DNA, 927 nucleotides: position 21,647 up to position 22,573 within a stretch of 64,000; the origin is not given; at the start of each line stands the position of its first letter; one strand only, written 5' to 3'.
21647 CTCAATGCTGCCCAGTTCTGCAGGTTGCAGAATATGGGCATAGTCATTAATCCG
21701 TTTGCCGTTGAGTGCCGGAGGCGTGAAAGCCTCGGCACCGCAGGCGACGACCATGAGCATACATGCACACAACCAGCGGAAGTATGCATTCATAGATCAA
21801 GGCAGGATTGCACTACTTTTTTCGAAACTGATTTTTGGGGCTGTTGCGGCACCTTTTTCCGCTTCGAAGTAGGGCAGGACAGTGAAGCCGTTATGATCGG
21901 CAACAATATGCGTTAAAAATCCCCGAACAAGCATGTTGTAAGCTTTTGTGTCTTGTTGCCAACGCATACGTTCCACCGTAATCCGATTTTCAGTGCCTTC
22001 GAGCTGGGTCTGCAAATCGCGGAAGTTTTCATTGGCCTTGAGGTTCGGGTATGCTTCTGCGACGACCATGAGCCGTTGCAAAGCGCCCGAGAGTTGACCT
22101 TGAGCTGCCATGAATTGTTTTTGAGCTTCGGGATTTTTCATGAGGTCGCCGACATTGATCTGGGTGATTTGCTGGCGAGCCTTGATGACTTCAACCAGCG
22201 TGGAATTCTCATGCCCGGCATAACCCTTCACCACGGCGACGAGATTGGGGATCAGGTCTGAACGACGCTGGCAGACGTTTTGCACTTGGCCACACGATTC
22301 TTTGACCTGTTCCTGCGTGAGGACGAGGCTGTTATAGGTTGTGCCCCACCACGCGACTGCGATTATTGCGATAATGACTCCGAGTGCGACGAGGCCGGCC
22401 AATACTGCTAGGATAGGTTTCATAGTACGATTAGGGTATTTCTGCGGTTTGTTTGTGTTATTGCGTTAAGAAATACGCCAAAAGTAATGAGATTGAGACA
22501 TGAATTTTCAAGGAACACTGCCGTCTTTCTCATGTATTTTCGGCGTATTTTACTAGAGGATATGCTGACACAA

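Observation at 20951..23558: High-GC LemA / TPM-domain / HExxH-protein cluster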

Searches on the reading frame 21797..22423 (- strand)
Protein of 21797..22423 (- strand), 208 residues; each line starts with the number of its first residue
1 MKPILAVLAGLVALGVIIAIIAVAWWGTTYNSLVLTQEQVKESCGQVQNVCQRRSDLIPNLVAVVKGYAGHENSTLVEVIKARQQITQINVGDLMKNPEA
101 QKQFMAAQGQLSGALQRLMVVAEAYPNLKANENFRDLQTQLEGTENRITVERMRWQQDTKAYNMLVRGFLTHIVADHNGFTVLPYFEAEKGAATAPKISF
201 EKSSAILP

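Call 3: search_protein_families(library=pfam, proteins=[window:21797-22423:-], max_evalue=0.01)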
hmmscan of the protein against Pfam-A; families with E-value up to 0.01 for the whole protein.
window:21797-22423:- (208 aa): 2 families
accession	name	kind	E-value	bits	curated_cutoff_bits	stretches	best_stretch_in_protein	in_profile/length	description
PF04011.17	LemA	-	2.7e-51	173.8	26.2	1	45-200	3-149/149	LemA family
PF01904.24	DUF72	-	0.0092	16.5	25.3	0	68-179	39-144/217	Protein of unknown function DUF72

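Call 4: search_protein_families(library=ncbifam, proteins=[window:21797-22423:-], max_evalue=0.1)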
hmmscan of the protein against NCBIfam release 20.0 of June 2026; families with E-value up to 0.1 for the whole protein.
window:21797-22423:- (208 aa): 2 families
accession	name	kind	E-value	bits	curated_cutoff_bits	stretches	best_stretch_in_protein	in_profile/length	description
NF040966.1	MamQ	equivalog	9.2e-28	97.2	250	1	23-205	9-209/221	magnetosome protein MamQ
NF011563.0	PRK14987.1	equivalog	0.098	11.9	433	0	79-155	10-84/331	gluconate operon transcriptional repressor GntR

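Call 68: search_protein_families(library=padloc, proteins=[window:21797-22423:-], max_evalue=0.01)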
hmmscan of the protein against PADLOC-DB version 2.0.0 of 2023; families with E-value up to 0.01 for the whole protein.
window:21797-22423:- (208 aa): 0 families

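Call 69: search_protein_families(library=phrogs, proteins=[window:21797-22423:-], max_evalue=0.01)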
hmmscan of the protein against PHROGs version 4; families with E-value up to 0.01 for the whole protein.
window:21797-22423:- (208 aa): 2 families
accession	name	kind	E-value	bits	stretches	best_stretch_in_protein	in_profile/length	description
phrog_1383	-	head and packaging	7.2e-20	72.3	1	4-181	5-156/187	virion structural protein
phrog_29825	-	unknown function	0.00027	21.6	1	109-200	76-169/277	-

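Call 76: find_related_loci(query=window:21797-22423:-, collection=metagenome_contigs, flank=4000)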
Query window:21797-22423:- (208 aa) in metagenome_contigs; peptide patterns used: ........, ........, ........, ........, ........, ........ (x = any residue, [..] = any of these).
196 stretches matched a pattern; 96 encode a relative of the query (tblastn E <= 1e-3); the best 80 are kept; 80 distinct loci.
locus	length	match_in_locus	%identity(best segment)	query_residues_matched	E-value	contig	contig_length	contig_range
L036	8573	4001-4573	53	5-201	5e-63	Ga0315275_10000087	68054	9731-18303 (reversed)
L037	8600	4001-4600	52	2-201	2e-62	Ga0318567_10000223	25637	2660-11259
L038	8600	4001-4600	51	2-201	6e-62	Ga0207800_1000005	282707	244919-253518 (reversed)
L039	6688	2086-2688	49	1-201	2e-61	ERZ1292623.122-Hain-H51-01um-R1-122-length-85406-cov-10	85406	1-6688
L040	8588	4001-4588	50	1-200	4e-59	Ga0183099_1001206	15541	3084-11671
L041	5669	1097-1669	50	11-200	6e-59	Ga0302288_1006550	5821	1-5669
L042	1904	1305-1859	53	18-202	1e-59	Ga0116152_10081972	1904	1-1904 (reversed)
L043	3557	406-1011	48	1-200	2e-58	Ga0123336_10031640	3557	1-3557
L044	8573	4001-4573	50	11-200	4e-58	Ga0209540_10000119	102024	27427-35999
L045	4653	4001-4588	49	9-203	2e-58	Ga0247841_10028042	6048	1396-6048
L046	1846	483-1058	50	4-201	7e-60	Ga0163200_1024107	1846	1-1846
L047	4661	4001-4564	52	17-202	8e-58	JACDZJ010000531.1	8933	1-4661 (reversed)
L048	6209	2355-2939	49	9-202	6e-58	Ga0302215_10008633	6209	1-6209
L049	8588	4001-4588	49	1-200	2e-57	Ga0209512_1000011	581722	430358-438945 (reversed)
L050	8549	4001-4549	53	19-200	9e-57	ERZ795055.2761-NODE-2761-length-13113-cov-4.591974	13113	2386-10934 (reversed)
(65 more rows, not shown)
